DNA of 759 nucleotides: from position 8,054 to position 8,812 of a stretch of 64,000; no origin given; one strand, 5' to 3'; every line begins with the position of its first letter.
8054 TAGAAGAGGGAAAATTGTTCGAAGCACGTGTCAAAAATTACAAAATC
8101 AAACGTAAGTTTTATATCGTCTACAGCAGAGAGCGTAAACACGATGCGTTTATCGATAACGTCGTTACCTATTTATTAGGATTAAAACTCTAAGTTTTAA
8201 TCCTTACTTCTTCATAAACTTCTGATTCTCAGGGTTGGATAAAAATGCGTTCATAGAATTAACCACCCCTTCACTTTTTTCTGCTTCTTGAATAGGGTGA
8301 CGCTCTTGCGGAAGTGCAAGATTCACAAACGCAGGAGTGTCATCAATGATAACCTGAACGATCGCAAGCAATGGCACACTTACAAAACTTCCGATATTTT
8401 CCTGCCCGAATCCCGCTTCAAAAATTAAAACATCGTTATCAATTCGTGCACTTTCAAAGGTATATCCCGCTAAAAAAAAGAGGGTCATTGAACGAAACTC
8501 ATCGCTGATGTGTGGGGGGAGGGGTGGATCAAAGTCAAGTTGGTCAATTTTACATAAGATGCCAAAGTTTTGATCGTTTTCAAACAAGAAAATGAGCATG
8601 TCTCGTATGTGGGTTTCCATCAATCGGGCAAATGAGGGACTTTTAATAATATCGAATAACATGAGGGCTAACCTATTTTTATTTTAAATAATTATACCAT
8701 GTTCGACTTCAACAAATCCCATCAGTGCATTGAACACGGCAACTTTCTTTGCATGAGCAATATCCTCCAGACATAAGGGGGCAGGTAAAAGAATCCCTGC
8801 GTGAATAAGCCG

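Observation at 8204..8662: Conserved hypothetical protein may be an unrecognised SspB-like ClpXP adaptor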

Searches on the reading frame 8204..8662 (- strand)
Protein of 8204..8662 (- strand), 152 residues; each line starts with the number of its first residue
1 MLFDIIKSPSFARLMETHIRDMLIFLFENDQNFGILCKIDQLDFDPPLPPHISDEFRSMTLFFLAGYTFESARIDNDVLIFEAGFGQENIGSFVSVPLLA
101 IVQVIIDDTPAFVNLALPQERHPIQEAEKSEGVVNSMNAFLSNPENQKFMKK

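Call 3: search_protein_families(library=pfam, proteins=[window:8204-8662:-], max_evalue=10)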
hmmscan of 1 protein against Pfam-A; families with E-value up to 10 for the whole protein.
window:8204-8662:- (152 aa): 0 families

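Call 4: search_protein_families(library=ncbifam, proteins=[window:8204-8662:-], max_evalue=10)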
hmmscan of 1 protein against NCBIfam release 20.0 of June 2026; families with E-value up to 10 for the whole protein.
window:8204-8662:- (152 aa): 1 family
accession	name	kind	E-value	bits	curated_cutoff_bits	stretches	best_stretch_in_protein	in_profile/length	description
NF008764.0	PRK11798.1-4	equivalog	0.14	12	191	1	70-127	58-111/143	ClpXP protease specificity-enhancing factor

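Call 5: search_solved_structures(query=window:8204-8662:-, max_evalue=10, show_alignments=3)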
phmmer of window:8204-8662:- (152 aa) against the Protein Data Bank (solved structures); distinct sequences matched with E-value up to 10: 0.

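Call 6: find_homologous_proteins(query=window:8204-8662:-, max_evalue=0.001)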
Query window:8204-8662:- (152 aa): 2207 proteins with E <= 0.001 among 2218 candidates; the best 120 are listed.
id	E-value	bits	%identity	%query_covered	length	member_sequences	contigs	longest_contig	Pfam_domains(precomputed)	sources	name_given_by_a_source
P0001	2.6e-93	327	99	100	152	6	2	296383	-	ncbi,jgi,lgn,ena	-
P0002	9.3e-93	326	98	100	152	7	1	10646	-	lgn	-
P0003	2.9e-91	321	97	100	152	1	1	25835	-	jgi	jgi:hypothetical protein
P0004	1.6e-87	308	91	100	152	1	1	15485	-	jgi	jgi:hypothetical protein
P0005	5.1e-87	307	90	100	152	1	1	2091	-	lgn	-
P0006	1.6e-84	299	89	100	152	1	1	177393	-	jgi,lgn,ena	-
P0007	4.7e-84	297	88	100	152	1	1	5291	-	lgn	-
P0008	4.9e-82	291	87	100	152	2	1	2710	-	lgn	-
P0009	7.6e-82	290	85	100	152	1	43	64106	-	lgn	-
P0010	1.1e-81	290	85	100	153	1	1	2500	-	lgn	-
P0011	2.3e-81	289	85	100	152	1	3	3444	-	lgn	-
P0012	2.8e-81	288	84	100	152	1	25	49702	-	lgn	-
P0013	3.0e-81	288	84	100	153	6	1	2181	-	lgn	-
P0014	8.1e-81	287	84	100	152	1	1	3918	-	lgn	-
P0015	1.2e-80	286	85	100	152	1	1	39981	-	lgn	-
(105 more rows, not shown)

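Call 9: search_solved_structures(query=A1, max_evalue=10, show_alignments=3)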
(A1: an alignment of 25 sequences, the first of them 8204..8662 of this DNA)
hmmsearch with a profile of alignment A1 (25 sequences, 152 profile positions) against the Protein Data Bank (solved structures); distinct sequences matched with E-value up to 10: 0.

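Call 18: predict_structure(alignment_id=A1)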
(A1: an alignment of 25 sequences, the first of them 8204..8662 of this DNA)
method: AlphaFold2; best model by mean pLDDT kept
length: 152 residues; sequences in the alignment: 25
mean_pLDDT: 73.9   pTM: 0.66
mean pLDDT of the five models: 73.9, 73.8, 65.5, 47.2, 46.6
residues with pLDDT >= 90: 31; 70-90: 63; 50-70: 41; < 50: 17
segments of 3 or more residues with pLDDT < 50: 121-135
pLDDT, mean of each block of 10 residues (from residue 1): 69 89 90 87 83 68 75 89 73 88 89 74 34 46 62 43
secondary structure, 60 per line:
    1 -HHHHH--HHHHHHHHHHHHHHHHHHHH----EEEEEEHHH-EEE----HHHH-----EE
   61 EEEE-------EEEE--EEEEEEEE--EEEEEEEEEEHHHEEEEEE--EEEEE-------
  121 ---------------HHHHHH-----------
elements in order: H2-6 H9-28 E33-38 E43-45 H50-53 E59-64 E72-75 E78-85 E88-97 E101-106 E109-113 H136-141

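Call 20: fold_search(model_id=the predicted structure, library=pdb)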
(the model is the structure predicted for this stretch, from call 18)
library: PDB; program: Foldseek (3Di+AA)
matches with E <= 10: 192; with E <= 0.001: 4
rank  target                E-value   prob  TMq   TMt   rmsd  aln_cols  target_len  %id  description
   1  1oul_B                3.1e-04  1.00  0.50  0.60   5.6       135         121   15  Structure of the AAA+ protease delivery protein SspB (released 2003-09-23)
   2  2qaz_B                6.1e-04  1.00  0.46  0.57   3.2       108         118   12  Structure of C. crescentus SspB ortholog (released 2007-09-04)
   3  1ox8_A                6.1e-04  1.00  0.42  0.56   3.8       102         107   19  Crystal structure of SspB (released 2003-08-26)
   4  1ox9_A                9.9e-04  1.00  0.41  0.55   4.6       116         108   18  Crystal structure of SspB-ssrA complex (released 2003-08-26)
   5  1ou8_A                1.1e-03  1.00  0.46  0.61   4.2       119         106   17  structure of an AAA+ protease delivery protein in complex with a peptide degradation tag (released 2003-09-23)
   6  1oul_A                1.2e-03  1.00  0.45  0.54   7.0       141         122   13  Structure of the AAA+ protease delivery protein SspB (released 2003-09-23)
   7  1yfn_A                1.4e-03  1.00  0.43  0.57   3.5       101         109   19  Versatile modes of peptide recognition by the AAA+ adaptor protein SspB- the crystal structure of a SspB-RseA complex (released 2005-05-17)
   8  1ou9_B                1.4e-03  1.00  0.47  0.60   4.2       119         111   17  Structure of SspB, a AAA+ protease delivery protein (released 2003-09-23)
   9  1ou9_A                1.5e-03  1.00  0.47  0.56   4.2       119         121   17  Structure of SspB, a AAA+ protease delivery protein (released 2003-09-23)
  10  8et3_Y                1.6e-03  1.00  0.38  0.52   3.7        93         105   19  Cryo-EM structure of a delivery complex containing the SspB adaptor, an ssrA-tagged substrate, and the AAA+ ClpXP prot (released 2023-01-25)
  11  1zsz_B                1.8e-03  1.00  0.45  0.60   4.4       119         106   16  Crystal structure of a computationally designed SspB heterodimer (released 2005-08-23)
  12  1twb_A                2.0e-03  1.00  0.43  0.57   4.3       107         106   15  SspB disulfide crosslinked to an ssrA degradation tag (released 2004-11-16)
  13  2nys_B                2.1e-03  1.00  0.46  0.59   3.2       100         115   12  X-ray Crystal Structure of Protein AGR_C_3712 from Agrobacterium tumefaciens. Northeast Structural Genomics Consortium (released 2006-12-05)
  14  1zsz_C                2.4e-03  1.00  0.43  0.57   3.6       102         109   13  Crystal structure of a computationally designed SspB heterodimer (released 2005-08-23)
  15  1ou9_C                4.6e-03  1.00  0.44  0.55   5.9       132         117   16  Structure of SspB, a AAA+ protease delivery protein (released 2003-09-23)
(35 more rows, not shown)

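Call 21: search_protein_representatives(alignment_id=A1)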
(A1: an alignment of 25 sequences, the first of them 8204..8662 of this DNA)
Query: 25 sequences, 152 profile positions. Proteins with E-value up to 0.001 (for the whole library): 258; up to 1e-10: 191; up to 1e-30: 59. The best 150 are listed.
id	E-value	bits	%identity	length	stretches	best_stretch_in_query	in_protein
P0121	3.6e-70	250.7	-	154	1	1-152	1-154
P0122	3.8e-59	214.9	-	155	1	1-152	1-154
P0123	5.1e-58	211.3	-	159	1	1-152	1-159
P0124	2.3e-43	163.8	-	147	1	5-152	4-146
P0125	4.4e-42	159.6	-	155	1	2-152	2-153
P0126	1.2e-41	158.1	-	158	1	1-152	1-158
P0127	3.5e-40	153.4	-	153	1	5-151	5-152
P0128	4.1e-40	153.2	-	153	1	4-152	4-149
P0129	4.5e-40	153.1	-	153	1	5-152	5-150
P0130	6.9e-39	149.2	-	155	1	1-150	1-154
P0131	1.4e-38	148.2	-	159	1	1-151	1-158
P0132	1.8e-38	147.9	-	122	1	2-120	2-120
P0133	2.6e-38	147.3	-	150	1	4-152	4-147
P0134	3.6e-38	146.9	-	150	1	1-152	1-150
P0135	3.6e-38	146.8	-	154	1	1-152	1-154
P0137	7.3e-38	145.9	-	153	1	3-152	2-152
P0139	3.5e-37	143.7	-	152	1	1-152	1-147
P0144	6.1e-36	139.6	-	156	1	1-149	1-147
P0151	2.9e-35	137.4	-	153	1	7-152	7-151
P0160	2.0e-33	131.5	-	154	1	7-152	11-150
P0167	2.5e-32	127.9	-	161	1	4-152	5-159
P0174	1.6e-31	125.3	-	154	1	8-152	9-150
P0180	1.1e-30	122.6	-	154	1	4-151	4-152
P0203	1.7e-26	109.0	-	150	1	5-152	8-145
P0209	2.2e-25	105.3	-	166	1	9-151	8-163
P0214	1.1e-24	103.1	-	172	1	10-152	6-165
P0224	1.4e-22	96.2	-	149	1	5-152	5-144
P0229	5.7e-22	94.3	-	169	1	10-152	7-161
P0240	2.6e-20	88.9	-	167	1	19-150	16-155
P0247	9.6e-20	87.0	-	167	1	13-129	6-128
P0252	2.2e-18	82.6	-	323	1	6-130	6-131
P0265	1.2e-16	76.9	-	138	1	8-151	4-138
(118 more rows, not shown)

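Call 26: search_solved_structures(query=A2, max_evalue=10, show_alignments=3)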
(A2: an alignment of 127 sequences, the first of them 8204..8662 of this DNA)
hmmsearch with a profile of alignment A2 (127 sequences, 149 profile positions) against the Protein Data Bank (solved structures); distinct sequences matched with E-value up to 10: 10.
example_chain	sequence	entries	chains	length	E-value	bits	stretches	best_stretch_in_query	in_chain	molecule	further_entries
8cwy_A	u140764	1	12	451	5.9e-07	32.8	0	7-39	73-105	T32-15-1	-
8cws_A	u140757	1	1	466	7.7e-07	32.4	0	7-39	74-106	F4132-2 Chain A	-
5cwb_A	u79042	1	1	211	0.002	21.3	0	7-39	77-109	Designed helical repeat protein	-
7mwr_B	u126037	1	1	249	0.0023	21.1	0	7-39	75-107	LHD101B4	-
8et3_Y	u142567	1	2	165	0.68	13.1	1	60-110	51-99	Stringent starvation protein B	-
1ox8_A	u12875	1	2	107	0.93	12.6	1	60-108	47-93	Stringent starvation protein B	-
1ox9_A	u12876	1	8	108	0.95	12.6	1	60-108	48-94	Stringent starvation protein B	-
1yfn_A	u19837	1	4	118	0.99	12.6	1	60-109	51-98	Stringent starvation protein B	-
9drl_A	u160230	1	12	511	1.1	12.4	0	7-39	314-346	T33-549_B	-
8a3t_B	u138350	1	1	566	1.7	11.8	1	85-141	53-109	CDH1 isoform 1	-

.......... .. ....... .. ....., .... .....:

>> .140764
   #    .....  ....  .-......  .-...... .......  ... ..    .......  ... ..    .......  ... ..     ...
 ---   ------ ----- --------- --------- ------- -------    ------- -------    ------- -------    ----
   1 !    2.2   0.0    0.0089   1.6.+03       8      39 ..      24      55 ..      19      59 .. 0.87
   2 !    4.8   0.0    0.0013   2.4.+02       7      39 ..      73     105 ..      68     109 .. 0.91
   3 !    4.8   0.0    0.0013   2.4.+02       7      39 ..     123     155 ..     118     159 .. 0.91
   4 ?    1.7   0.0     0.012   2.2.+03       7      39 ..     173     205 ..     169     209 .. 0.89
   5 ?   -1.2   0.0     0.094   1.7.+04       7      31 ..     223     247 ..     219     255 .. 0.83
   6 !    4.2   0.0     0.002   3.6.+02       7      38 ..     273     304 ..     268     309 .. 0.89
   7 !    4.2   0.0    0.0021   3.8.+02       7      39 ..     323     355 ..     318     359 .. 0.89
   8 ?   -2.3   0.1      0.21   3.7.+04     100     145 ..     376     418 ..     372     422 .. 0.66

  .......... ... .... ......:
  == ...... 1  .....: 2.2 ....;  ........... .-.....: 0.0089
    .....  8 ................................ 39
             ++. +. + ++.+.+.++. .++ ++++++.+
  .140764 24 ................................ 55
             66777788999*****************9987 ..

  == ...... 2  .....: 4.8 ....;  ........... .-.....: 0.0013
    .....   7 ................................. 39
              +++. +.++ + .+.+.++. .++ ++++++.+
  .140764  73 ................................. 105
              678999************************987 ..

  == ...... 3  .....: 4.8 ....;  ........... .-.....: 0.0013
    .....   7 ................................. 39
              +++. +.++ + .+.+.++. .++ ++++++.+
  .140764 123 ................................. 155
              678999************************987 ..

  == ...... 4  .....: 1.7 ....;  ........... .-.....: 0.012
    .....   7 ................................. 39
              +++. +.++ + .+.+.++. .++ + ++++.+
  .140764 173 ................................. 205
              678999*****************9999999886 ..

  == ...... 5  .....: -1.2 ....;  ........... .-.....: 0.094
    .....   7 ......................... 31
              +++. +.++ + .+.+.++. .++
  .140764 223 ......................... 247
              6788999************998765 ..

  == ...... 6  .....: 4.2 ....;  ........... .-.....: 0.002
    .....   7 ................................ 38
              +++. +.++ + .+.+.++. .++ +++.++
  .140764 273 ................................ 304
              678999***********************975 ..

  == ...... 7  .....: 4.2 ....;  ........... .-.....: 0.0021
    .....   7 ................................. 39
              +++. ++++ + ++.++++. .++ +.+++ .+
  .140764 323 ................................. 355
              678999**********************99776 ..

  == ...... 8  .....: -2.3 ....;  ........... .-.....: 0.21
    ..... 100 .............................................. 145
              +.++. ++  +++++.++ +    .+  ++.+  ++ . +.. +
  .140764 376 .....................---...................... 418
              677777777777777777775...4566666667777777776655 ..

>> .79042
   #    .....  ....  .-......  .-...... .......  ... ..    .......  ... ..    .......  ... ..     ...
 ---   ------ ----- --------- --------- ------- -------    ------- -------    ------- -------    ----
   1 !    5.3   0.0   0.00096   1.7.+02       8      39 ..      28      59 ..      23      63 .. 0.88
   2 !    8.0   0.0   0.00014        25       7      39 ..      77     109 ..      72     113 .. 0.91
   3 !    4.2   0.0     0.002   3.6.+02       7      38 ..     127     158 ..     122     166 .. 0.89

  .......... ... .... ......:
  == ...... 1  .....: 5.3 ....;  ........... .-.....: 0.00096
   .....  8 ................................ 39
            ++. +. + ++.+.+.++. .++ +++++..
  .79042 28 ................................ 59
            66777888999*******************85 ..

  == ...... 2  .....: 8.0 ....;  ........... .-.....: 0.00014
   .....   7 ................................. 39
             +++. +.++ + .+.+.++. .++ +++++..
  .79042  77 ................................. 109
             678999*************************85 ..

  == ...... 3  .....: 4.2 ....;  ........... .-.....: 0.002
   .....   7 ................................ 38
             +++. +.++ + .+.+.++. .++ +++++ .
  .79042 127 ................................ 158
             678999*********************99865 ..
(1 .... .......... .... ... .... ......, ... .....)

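Call 27: search_protein_families(library=pfam, alignment_id=A2, max_evalue=10)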
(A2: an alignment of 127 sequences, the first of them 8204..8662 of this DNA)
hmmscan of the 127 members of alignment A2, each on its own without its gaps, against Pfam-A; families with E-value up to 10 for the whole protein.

A. member 1, window:8204-8662:- (152 aa): 0 families

B. families by the number of members that match (of 127 scanned): 49 families (the first 25 are shown)
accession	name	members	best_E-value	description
PF04386.18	SspB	28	0.00035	Stringent starvation protein B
PF14900.11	DUF4493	2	0.044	Domain of unknown function (DUF4493)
PF15935.10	RnlA_toxin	1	0.00096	RNase LS, bacterial toxin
PF06144.19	DNA_pol3_delta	1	0.0051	DNA polymerase III, delta subunit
PF10051.14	DUF2286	1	0.013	Uncharacterized protein conserved in archaea (DUF2286)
PF16322.10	Tub_N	1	0.015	Tubby N-terminal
PF24101.1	eWH_GTF3C1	1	0.016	GTF3C1, extended winged-helix domain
PF06501.16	Herpes_U55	1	0.019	Human herpesvirus U55 protein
PF10158.14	LOH1CR12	1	0.022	Tumour suppressor protein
PF10955.13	Fin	1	0.024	Anti-sigma-F factor Fin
PF19651.4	DUF6154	1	0.036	Family of unknown function (DUF6154)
PF07305.17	DUF1454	1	0.041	Protein of unknown function (DUF1454)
PF21108.3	MDN1_4th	1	0.043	Midasin AAA+ ATPase lid domain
PF19316.4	PIGO_PIGG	1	0.056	GPI ethanolamine phosphate transferase membrane region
PF18419.6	ATP-grasp_6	1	0.072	ATP-grasp-like domain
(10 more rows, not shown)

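Call 34: list_cluster_members(proteins=[P0125, P0128, P0137, P0144, P0151, P0167, P0214, P0229, P0240, P0252])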
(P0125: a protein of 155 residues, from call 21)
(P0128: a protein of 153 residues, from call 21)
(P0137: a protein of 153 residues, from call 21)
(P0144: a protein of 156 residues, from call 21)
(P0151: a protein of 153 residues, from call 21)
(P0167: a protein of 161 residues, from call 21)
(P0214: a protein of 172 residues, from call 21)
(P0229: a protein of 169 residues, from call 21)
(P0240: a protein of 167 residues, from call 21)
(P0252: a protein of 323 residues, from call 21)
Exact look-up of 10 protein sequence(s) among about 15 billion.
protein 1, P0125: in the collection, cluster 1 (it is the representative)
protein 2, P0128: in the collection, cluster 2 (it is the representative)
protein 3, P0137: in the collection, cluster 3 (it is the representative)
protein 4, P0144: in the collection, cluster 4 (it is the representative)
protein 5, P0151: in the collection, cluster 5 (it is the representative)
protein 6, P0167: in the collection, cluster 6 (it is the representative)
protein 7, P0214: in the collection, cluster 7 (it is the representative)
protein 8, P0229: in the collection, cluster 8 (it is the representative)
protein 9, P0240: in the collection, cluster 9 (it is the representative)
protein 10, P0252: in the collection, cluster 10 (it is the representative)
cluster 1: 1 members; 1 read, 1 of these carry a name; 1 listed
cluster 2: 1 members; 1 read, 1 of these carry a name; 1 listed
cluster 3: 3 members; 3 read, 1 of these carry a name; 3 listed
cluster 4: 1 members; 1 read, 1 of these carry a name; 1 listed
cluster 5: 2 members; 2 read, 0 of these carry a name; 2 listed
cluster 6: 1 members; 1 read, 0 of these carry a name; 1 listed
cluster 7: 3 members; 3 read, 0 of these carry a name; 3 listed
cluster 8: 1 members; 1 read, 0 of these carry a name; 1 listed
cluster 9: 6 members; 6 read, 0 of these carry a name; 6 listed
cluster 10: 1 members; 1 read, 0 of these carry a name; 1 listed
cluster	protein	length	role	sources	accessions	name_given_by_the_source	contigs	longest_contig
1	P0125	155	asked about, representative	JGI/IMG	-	hypothetical protein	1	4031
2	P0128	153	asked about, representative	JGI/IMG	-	hypothetical protein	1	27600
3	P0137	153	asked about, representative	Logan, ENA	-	-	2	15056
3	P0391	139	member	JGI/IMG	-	hypothetical protein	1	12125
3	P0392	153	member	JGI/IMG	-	-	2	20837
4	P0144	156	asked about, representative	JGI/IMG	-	hypothetical protein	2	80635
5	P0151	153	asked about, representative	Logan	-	-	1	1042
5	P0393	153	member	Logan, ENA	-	-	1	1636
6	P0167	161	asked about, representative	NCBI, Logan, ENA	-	-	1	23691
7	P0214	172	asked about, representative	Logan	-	-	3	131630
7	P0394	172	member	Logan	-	-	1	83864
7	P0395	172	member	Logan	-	-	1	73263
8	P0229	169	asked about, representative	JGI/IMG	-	-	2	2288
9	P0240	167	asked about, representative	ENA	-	-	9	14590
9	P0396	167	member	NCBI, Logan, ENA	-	-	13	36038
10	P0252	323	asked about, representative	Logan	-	-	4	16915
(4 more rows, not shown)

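Call 37: find_related_loci(query=A3, collection=genome_contigs, flank=10000)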
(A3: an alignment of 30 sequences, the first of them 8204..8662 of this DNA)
Query A3 (152 aa) in genome_contigs; peptide patterns used: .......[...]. (x = any residue, [..] = any of these).
599 stretches matched a pattern (row limit reached: there are more); 546 encode a relative of the query (tblastn E <= 1e-3); the best 80 are kept; 80 distinct loci.
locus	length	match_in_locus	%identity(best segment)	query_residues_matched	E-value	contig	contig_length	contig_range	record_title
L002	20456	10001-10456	86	1-152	2e-86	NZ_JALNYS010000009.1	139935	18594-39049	MAG: Sulfuricurvum sp. isolate SO_2017_GW1 bin 195 NODE_885_length_139935_cov_1.664998_OW334_2017, whole genome shotgun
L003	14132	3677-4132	86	1-152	4e-86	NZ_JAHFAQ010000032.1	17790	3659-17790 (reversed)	MAG: Sulfuricurvum sp. isolate nzgw179 NODE_1015_length_17791_cov_3.701811, whole genome shotgun sequence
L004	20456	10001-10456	84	1-152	5e-85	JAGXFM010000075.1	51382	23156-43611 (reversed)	MAG: Sulfuricurvum sp. isolate LH_M15 k141_1373585, whole genome shotgun sequence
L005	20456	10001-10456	84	1-152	7e-85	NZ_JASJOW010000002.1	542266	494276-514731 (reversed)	MAG: Sulfuricurvum sp. isolate MAG_142 NODE_5_length_542266_cov_92.785607, whole genome shotgun sequence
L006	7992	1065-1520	84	1-152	7e-85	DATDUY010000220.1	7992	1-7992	MAG TPA_asm: Sulfuricurvum sp. isolate SMAG_U8070 k141_384624, whole genome shotgun sequence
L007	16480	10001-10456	83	1-152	4e-84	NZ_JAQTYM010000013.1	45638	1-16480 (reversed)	MAG: Sulfuricurvum sp. isolate STC_37 NODE_1587_length_45638_cov_31.207532_Sandtown_C, whole genome shotgun sequence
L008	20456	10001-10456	83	1-152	5e-84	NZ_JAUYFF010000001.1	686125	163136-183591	MAG: Sulfuricurvum sp. isolate C21_maxbin.008 C21_k141_167980, whole genome shotgun sequence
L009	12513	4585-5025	84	1-147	1e-83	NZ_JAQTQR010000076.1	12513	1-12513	MAG: Sulfuricurvum sp. isolate STB_144 NODE_12611_length_12513_cov_6.456645_Sandtown_B, whole genome shotgun sequence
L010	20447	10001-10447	82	1-149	9e-83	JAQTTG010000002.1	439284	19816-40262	MAG: Sulfuricurvum sp. isolate STB_35 NODE_38_length_439284_cov_27.422687_Sandtown_B, whole genome shotgun sequence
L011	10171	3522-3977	83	1-152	1e-82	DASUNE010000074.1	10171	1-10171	MAG TPA_asm: Sulfuricurvum sp. isolate SMAG_U1591 k141_1617126, whole genome shotgun sequence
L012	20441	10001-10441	84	1-147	6e-82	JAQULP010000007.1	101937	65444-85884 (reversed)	MAG: Sulfuricurvum sp. isolate STD1_133 NODE_412_length_101937_cov_6.036873_Sandtown_D1, whole genome shotgun sequence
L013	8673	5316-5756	83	1-147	7e-82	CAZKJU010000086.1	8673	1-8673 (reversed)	MAG TPA_asm: uncultured Sulfuricurvum sp. isolate SRP294416_co1_227 genome assembly, contig: NODE_18552_length_8673_cov_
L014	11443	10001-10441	83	1-147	9e-82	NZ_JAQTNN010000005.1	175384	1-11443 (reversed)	MAG: Sulfuricurvum sp. isolate STA_65 NODE_177_length_175384_cov_57.311337_Sandtown_A, whole genome shotgun sequence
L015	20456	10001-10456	80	1-152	1e-81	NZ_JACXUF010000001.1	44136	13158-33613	MAG: Sulfuricurvum sp. isolate D16.005 scaffold_21, whole genome shotgun sequence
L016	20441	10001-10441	83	1-147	4e-81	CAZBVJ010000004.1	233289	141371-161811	MAG TPA_asm: uncultured Sulfuricurvum sp. isolate SRP220891_co2_447 genome assembly, contig: NODE_30_length_233289_cov_2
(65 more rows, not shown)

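Call 43: predict_structure(alignment_id=A2)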
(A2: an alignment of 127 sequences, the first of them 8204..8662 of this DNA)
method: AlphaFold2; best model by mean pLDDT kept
length: 152 residues; sequences in the alignment: 127
mean_pLDDT: 91.6   pTM: 0.76
mean pLDDT of the five models: 91.6, 91.5, 91.3, 91.1, 90.9
residues with pLDDT >= 90: 119; 70-90: 18; 50-70: 15; < 50: 0
segments of 3 or more residues with pLDDT < 50: none
pLDDT, mean of each block of 10 residues (from residue 1): 95 98 98 98 98 96 98 98 97 98 98 92 57 71 87 71
secondary structure, 60 per line:
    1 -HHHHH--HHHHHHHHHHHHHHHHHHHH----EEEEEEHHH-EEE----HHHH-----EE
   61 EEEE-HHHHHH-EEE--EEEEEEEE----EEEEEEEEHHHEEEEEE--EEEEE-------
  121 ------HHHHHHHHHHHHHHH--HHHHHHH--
elements in order: H2-6 H9-28 E33-38 E43-45 H50-53 E59-64 H66-71 E73-75 E78-85 E90-97 E101-106 E109-113 H127-141 H144-150
